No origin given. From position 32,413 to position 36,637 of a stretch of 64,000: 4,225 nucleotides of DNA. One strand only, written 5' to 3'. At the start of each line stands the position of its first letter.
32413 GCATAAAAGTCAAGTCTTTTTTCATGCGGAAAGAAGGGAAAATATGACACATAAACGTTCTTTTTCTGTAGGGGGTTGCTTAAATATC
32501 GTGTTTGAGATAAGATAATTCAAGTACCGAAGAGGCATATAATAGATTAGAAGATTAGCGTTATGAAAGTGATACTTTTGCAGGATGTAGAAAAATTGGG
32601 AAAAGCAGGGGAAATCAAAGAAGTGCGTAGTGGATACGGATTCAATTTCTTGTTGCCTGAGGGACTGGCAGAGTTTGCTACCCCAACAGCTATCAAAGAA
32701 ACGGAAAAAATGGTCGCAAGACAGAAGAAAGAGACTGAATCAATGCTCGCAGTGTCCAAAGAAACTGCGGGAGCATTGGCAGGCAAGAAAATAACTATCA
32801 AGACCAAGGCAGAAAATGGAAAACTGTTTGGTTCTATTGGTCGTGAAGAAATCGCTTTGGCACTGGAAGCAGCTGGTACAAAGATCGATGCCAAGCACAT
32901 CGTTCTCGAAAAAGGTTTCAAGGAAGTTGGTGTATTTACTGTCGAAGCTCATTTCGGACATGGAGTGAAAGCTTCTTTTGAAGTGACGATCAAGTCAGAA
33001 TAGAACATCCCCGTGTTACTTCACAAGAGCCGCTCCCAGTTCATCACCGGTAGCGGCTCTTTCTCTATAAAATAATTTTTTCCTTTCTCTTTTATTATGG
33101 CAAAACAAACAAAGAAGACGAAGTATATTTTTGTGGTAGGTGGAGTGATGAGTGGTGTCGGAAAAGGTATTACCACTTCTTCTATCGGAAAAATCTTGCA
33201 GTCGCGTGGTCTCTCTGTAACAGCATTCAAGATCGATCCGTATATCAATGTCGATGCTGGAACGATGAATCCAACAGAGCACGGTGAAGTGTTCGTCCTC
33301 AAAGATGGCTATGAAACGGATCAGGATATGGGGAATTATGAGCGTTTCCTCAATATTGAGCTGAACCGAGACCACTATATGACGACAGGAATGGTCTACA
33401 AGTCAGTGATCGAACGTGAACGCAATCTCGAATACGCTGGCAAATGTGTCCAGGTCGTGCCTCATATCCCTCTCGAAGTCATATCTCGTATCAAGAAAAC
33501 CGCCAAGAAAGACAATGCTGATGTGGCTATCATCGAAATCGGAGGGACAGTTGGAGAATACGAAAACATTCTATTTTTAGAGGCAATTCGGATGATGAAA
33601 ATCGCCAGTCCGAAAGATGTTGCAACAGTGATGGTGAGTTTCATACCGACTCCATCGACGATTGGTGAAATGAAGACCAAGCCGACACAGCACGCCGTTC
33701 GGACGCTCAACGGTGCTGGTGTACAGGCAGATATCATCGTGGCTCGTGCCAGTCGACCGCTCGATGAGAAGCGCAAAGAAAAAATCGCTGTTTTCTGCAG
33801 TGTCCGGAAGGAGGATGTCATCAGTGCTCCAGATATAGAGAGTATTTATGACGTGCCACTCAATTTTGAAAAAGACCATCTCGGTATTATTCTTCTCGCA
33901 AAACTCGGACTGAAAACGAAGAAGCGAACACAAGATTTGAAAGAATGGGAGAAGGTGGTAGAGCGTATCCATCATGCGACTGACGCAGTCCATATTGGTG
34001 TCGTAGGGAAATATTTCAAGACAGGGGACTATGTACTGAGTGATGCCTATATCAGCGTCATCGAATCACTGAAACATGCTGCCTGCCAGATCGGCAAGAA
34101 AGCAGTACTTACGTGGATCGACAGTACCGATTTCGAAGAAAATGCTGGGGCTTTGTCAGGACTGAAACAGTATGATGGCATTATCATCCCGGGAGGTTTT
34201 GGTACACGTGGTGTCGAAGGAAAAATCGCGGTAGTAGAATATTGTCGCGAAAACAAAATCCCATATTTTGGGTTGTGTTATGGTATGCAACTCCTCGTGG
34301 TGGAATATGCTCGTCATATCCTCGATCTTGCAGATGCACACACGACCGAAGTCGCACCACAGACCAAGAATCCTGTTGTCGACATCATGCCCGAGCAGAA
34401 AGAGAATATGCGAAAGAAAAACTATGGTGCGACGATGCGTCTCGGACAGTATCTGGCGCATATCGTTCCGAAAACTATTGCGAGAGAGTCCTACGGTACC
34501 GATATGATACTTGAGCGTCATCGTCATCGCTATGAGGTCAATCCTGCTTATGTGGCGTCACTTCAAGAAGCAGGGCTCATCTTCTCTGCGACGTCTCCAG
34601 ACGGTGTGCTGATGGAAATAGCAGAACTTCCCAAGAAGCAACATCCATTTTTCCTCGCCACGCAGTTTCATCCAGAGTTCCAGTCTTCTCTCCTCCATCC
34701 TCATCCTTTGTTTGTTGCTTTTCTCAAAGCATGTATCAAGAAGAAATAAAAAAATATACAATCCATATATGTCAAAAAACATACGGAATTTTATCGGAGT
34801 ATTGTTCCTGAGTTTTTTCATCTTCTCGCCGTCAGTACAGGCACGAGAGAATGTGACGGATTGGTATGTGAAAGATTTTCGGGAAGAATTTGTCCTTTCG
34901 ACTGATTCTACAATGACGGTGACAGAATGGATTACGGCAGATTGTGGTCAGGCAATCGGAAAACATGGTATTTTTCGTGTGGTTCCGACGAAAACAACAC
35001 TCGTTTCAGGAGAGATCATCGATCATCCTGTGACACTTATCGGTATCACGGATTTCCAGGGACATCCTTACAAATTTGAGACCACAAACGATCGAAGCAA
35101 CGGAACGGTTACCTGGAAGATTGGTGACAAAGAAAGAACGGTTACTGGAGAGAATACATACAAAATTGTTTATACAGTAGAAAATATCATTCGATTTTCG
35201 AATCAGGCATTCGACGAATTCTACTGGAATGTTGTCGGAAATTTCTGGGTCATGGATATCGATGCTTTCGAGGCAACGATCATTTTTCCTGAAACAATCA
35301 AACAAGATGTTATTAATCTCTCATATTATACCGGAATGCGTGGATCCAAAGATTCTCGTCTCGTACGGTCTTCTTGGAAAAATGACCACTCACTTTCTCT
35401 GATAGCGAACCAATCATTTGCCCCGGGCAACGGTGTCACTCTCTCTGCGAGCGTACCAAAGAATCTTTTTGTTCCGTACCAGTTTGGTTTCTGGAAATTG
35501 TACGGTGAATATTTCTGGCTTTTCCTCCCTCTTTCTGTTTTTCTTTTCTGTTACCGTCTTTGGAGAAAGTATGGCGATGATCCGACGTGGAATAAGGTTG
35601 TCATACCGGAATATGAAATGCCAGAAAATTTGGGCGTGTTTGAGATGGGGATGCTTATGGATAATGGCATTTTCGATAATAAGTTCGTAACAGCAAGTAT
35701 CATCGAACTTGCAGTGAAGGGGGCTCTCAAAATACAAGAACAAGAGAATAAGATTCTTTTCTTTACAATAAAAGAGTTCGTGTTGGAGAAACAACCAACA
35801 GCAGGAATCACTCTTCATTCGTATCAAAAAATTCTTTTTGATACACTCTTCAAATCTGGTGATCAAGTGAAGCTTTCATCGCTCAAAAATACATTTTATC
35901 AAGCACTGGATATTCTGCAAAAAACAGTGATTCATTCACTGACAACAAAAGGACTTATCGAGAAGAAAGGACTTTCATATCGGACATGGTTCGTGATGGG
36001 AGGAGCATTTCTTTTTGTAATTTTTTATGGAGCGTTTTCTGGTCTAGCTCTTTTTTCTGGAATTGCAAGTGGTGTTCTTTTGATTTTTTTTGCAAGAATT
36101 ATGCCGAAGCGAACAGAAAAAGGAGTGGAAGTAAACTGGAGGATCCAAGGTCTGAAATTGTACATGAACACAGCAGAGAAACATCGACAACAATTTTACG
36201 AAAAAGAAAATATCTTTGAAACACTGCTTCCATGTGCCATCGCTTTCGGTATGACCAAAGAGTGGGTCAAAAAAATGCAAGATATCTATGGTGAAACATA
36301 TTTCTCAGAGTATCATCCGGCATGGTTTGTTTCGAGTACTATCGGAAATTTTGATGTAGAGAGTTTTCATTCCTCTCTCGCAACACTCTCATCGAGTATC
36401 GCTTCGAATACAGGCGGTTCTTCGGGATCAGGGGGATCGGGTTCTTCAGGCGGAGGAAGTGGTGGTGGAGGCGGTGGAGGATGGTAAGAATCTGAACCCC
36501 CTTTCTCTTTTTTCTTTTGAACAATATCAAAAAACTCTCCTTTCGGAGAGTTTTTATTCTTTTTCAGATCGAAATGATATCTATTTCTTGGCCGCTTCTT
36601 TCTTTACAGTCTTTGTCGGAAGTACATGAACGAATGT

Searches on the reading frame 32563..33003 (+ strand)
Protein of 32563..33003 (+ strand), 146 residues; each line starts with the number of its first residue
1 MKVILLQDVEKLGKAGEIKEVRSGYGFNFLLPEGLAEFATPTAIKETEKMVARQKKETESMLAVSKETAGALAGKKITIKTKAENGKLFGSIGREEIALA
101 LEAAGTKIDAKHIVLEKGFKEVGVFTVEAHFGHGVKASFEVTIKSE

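Call 41: search_protein_families(library=pfam, proteins=[window:32563-33003:+], max_evalue=0.001)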
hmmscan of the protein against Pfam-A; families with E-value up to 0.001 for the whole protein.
window:32563-33003:+ (146 aa): 2 families
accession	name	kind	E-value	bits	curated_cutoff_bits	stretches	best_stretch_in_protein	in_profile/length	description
PF01281.25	Ribosomal_L9_N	-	1.1e-21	76.5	20.7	1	1-46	1-46/47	Ribosomal protein L9, N-terminal domain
PF03948.19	Ribosomal_L9_C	-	1.7e-17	64.1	23.2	1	66-144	4-85/86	Ribosomal protein L9, C-terminal domain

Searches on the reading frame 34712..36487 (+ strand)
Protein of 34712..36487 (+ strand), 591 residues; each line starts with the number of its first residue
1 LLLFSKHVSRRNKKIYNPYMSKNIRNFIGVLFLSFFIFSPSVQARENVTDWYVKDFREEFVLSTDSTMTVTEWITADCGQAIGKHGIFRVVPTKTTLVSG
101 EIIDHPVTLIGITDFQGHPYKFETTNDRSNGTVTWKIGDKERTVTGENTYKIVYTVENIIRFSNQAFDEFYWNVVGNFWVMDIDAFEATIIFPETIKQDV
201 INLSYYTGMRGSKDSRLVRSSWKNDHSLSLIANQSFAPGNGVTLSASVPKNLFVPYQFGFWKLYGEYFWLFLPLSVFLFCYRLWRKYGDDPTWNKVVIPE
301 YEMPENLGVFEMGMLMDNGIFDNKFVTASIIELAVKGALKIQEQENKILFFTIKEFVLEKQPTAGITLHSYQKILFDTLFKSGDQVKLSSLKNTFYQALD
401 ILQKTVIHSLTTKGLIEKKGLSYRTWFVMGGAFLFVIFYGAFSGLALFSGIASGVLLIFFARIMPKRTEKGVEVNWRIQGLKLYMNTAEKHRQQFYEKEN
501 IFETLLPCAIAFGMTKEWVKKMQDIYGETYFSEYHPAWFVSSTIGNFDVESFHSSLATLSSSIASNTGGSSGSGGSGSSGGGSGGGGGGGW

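Call 41: search_protein_families(library=pfam, proteins=[window:34712-36487:+], max_evalue=0.001)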
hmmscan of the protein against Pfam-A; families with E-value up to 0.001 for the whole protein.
window:34712-36487:+ (591 aa): 2 families
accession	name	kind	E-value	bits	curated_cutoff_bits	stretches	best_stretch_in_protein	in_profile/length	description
PF20990.2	DUF2207_C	-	2e-32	113.3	33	1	299-522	2-247/247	Predicted membrane protein (DUF2207) C-terminal domain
PF09972.14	DUF2207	-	4.6e-18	66.5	24.4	1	54-245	3-169/172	Predicted membrane protein (DUF2207) N-terminal domain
